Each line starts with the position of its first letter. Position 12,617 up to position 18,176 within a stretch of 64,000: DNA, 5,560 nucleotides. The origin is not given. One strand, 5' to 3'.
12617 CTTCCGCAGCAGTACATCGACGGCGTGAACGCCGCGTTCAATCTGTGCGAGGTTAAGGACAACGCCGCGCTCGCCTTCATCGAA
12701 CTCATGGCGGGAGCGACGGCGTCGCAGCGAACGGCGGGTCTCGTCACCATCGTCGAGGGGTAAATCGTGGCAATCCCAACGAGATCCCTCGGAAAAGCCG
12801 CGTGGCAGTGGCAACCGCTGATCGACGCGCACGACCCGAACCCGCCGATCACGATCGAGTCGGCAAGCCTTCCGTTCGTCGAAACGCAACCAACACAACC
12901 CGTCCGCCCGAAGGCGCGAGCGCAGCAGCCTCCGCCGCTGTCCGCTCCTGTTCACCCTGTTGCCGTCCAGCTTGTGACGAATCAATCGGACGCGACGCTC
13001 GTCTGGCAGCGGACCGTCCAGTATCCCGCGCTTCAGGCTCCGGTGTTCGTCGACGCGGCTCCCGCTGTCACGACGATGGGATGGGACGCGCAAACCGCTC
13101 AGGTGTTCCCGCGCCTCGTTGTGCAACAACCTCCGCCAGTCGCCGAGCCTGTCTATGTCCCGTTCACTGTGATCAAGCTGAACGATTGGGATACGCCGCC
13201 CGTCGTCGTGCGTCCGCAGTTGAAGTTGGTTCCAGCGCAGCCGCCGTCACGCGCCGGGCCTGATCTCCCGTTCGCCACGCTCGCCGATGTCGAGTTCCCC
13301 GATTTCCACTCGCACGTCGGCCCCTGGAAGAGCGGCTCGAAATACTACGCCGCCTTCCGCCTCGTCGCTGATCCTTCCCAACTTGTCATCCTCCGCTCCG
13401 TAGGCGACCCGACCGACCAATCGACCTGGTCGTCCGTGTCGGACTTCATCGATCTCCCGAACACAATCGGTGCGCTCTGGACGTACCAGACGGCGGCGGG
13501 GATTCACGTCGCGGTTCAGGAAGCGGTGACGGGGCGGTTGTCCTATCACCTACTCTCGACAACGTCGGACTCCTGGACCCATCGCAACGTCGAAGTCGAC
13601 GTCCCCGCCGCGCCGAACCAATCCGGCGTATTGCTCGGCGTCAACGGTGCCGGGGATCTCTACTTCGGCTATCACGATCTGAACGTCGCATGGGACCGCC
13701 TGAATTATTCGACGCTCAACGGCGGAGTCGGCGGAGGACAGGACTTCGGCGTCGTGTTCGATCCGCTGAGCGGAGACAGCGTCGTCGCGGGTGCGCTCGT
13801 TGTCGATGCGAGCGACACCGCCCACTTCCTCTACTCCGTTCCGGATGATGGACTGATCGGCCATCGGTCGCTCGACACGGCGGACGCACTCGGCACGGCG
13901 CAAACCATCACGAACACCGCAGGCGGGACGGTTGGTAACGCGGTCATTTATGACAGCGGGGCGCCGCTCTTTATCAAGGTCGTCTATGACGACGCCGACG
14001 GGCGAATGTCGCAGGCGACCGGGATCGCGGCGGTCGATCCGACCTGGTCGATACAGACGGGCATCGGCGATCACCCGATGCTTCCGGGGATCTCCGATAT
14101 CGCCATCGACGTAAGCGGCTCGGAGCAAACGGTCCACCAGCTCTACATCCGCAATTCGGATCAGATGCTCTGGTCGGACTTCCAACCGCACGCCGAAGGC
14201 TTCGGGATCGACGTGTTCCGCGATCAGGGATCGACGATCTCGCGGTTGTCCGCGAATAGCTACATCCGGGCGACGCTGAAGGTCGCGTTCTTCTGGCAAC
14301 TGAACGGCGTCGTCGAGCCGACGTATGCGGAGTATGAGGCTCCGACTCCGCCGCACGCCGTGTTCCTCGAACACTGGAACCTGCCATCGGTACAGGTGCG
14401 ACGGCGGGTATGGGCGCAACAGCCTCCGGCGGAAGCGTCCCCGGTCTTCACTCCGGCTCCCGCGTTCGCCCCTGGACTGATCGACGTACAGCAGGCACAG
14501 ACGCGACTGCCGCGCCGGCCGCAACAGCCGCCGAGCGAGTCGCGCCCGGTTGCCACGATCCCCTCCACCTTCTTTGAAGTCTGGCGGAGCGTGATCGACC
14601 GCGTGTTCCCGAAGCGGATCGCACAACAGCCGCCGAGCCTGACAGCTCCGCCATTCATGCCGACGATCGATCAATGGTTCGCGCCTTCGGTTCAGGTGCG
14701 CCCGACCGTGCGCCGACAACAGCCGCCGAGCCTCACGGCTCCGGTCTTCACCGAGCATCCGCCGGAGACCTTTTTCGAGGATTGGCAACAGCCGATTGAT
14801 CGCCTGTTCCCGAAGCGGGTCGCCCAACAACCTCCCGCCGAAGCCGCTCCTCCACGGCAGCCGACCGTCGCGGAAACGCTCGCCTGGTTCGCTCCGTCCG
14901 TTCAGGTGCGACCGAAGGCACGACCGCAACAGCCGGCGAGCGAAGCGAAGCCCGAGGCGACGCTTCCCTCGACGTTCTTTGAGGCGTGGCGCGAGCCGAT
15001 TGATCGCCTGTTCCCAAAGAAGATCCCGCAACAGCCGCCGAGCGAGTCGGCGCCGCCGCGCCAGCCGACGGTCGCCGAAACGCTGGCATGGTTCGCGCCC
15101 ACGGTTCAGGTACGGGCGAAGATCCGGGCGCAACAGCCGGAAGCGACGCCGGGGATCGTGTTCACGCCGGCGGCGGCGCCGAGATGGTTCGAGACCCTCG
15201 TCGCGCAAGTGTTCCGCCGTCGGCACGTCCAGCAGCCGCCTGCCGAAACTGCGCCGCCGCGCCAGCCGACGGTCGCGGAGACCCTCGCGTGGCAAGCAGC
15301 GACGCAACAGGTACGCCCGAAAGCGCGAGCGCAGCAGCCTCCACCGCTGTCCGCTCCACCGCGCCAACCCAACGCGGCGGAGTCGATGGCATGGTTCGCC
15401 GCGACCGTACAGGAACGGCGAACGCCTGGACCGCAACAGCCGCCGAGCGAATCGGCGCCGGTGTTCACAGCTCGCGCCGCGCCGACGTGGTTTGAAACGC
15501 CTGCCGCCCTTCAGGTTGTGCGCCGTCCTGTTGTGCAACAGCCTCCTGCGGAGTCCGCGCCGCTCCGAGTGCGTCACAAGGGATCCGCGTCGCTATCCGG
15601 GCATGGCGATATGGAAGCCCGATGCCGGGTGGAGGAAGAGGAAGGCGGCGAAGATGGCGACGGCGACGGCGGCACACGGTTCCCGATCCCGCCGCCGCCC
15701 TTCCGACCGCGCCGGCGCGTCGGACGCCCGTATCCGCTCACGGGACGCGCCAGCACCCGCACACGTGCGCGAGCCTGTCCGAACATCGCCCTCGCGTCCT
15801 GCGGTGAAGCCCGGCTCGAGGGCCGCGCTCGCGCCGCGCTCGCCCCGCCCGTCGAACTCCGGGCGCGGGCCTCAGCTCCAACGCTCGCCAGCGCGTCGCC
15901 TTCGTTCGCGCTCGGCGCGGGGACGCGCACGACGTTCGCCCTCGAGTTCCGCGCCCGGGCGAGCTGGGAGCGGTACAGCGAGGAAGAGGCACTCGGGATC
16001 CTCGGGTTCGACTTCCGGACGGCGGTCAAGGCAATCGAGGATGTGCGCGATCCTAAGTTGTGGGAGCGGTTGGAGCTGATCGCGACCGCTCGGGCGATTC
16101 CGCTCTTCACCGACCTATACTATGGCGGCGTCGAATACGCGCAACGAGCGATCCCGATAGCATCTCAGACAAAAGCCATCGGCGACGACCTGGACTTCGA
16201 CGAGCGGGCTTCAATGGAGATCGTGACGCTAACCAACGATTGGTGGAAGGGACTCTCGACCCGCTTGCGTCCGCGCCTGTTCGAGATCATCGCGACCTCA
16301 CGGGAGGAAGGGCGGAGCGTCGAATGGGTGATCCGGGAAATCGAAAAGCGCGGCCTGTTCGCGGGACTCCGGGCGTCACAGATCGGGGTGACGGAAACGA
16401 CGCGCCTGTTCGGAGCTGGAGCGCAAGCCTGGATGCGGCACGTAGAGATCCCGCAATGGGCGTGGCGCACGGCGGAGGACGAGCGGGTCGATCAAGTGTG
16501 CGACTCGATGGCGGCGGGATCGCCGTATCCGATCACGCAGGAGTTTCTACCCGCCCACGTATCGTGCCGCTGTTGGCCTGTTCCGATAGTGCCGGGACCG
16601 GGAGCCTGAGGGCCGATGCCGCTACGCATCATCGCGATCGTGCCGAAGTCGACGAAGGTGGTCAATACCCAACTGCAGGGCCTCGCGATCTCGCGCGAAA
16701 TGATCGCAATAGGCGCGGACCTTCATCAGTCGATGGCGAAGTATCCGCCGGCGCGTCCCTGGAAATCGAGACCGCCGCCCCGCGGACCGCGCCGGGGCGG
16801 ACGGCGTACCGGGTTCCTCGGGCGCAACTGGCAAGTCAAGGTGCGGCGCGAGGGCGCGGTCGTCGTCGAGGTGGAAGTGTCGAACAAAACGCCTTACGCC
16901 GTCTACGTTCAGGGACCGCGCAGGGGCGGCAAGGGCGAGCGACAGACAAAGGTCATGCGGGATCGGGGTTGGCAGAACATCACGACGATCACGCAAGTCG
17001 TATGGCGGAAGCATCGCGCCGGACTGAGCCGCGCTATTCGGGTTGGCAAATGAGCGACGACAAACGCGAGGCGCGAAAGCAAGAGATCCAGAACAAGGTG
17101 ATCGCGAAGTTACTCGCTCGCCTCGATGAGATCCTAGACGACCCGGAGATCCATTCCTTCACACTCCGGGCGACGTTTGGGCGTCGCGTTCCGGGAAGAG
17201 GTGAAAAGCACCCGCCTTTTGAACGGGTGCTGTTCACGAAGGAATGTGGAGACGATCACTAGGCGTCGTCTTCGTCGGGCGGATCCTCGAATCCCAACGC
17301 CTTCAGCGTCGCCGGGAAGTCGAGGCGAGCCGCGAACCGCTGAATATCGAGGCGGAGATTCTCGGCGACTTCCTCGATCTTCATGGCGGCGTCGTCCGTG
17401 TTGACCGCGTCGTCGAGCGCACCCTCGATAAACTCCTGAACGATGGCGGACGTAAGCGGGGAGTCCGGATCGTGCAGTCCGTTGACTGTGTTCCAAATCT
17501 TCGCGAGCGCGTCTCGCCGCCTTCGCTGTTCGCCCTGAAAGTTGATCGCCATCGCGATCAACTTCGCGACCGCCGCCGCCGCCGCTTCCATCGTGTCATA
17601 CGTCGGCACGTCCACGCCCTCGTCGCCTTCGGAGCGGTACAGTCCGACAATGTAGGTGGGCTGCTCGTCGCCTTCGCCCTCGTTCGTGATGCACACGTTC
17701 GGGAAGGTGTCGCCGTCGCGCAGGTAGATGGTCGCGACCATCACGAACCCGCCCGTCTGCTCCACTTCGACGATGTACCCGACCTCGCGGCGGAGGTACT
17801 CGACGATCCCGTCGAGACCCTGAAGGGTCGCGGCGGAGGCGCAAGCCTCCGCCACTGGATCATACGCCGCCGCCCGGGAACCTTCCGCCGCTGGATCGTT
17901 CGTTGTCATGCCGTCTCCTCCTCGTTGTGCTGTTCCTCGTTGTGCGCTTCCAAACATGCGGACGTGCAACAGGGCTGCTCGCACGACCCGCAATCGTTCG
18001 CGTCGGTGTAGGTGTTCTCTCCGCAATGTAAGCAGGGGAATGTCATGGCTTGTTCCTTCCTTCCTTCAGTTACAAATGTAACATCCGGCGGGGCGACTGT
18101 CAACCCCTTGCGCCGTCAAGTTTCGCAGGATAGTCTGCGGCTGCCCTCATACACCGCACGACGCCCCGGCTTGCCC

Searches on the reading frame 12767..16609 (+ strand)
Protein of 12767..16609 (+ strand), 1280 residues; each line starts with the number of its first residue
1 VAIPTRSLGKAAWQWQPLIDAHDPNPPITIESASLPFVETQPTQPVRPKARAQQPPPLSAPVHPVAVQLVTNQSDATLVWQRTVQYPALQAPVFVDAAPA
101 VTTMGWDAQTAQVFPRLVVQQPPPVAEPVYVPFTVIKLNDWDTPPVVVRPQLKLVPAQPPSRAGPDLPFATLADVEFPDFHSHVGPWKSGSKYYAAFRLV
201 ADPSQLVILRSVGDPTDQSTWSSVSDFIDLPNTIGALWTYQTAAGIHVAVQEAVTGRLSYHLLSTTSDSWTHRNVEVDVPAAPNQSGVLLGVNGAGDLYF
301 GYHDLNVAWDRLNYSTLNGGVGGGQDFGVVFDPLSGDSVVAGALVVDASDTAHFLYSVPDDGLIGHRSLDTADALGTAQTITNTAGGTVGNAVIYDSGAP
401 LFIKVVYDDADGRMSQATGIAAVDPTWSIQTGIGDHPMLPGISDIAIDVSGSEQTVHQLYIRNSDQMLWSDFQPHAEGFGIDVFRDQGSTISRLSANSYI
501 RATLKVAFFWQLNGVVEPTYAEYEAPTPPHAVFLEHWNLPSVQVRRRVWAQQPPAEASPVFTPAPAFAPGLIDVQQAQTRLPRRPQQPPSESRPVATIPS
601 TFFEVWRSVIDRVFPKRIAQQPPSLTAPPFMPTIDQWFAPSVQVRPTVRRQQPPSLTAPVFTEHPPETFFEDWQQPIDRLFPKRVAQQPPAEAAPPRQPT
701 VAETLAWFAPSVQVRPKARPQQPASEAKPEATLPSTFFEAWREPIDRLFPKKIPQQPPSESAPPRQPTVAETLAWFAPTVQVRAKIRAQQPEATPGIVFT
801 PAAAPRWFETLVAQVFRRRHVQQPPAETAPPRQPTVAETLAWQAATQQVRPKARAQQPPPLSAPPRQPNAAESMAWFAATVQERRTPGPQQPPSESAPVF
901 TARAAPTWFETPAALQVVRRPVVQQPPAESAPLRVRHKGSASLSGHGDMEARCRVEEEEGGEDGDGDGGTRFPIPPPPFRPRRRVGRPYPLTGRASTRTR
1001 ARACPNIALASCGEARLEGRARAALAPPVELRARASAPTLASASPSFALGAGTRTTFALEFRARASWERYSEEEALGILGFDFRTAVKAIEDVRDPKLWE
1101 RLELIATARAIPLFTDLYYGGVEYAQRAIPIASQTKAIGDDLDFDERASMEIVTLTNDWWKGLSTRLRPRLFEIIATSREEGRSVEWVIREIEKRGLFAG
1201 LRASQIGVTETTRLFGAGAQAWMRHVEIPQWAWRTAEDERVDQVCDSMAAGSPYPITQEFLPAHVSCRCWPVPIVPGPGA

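Call 14: search_protein_families(library=pfam, proteins=[window:12767-16609:+], max_evalue=0.01)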
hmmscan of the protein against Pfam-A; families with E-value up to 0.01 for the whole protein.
window:12767-16609:+ (1280 aa): 0 families

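Call 15: search_protein_families(library=phrogs, proteins=[window:12767-16609:+], max_evalue=0.01)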
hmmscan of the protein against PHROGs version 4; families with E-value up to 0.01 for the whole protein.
window:12767-16609:+ (1280 aa): 5 families
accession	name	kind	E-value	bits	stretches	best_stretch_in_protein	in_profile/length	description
phrog_6577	-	unknown function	1e-09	38.3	1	1154-1277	102-232/1066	-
phrog_4728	-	head and packaging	1.8e-09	37.9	1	1158-1275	175-300/591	head morphogenesis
phrog_2841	-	head and packaging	1.3e-06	28.8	1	1166-1276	194-308/525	minor head protein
phrog_2468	-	head and packaging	5.1e-05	23.9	1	1143-1246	124-229/303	head morphogenesis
phrog_115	-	head and packaging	0.0053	16.9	1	1167-1276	206-319/665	minor head protein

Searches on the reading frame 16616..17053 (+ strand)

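Call 59: search_protein_families(library=phrogs, proteins=[window:16616-17053:+], max_evalue=0.01)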
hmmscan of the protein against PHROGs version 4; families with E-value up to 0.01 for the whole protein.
window:16616-17053:+ (145 aa): 1 family
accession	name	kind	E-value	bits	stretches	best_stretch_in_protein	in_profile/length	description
phrog_5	-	connector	0.00013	22.8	1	48-98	135-171/239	tail completion or Neck1 protein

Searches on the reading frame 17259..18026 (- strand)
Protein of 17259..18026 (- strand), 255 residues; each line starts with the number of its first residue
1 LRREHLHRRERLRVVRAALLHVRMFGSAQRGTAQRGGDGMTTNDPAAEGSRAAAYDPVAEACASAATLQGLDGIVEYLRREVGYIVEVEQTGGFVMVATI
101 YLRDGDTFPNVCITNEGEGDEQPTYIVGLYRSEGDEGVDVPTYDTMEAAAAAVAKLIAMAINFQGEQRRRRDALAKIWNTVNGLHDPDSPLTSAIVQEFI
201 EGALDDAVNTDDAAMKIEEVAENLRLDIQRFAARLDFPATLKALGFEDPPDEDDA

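Call 32: search_protein_families(library=pfam, proteins=[window:17259-18026:-], max_evalue=0.01)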
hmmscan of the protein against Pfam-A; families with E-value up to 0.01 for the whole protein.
window:17259-18026:- (255 aa): 0 families

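Call 60: search_protein_families(library=phrogs, proteins=[window:17259-18026:-], max_evalue=0.01)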
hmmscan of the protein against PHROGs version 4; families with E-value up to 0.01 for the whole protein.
window:17259-18026:- (255 aa): 0 families

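Call 82: find_homologous_proteins(query=window:17259-18026:-, max_evalue=0.01)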
Query window:17259-18026:- (255 aa): 1 proteins with E <= 0.01 among 3703 candidates.
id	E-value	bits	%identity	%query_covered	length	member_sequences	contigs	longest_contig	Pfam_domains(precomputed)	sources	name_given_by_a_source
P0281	4.9e-136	470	100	85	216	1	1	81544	-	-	-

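Call 87: predict_structure(protein=P0281)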
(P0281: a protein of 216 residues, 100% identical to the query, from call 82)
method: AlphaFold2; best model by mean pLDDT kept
length: 216 residues; sequences in the alignment: 1
mean_pLDDT: 54.6   pTM: 0.43
mean pLDDT of the five models: 54.6, 49.9, 44.5, 41.2, 38.5
residues with pLDDT >= 90: 0; 70-90: 4; 50-70: 164; < 50: 48
segments of 3 or more residues with pLDDT < 50: 1-20, 52-55, 174-176, 213-216
pLDDT, mean of each block of 10 residues (from residue 1): 36 42 50 63 59 50 54 61 63 56 68 64 59 55 53 56 56 50 58 50 51 46
secondary structure, 60 per line:
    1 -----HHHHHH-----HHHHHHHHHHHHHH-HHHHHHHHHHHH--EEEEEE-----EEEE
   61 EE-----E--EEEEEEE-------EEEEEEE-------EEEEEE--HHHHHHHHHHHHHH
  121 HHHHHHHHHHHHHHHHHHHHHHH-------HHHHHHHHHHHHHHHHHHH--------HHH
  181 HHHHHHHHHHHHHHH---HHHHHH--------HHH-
elements in order: H6-11 H17-30 H32-43 E46-51 E57-62 E71-77 E85-91 E99-104 H107-143 H151-169 H178-195 H199-204
